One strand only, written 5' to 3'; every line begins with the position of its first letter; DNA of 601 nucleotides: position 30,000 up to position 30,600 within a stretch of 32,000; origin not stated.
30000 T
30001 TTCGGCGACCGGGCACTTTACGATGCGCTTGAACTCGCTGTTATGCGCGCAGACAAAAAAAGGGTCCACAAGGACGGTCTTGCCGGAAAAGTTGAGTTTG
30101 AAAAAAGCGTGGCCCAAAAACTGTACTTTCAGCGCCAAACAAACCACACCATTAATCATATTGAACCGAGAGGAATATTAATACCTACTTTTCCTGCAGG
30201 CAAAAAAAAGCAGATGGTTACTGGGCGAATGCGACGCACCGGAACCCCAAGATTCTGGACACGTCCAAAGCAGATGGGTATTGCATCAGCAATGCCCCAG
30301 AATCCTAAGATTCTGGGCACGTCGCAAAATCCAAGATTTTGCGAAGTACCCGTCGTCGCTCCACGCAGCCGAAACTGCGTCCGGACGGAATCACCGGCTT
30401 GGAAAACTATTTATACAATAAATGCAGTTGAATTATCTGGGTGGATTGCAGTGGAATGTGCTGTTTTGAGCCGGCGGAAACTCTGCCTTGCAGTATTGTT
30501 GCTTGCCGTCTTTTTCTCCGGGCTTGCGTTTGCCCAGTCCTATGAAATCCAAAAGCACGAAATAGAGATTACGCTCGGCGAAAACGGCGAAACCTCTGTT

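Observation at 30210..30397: Interrupted H1-H2 unit with a 50-nt insert flanked by a short RCCC duplication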

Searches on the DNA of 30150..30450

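Call 72: search_rna_families(source=window, start=30150, end=30450, threshold=evalue, max_evalue=10)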
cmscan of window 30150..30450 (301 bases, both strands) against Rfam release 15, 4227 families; matches with E-value up to 10: 1.
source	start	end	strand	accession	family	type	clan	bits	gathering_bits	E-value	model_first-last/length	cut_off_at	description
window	30252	30293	-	RF01157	sn1185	Gene; snRNA; snoRNA; CD-box;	-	13.4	60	6.7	1-66/66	no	Small nucleolar RNA sn1185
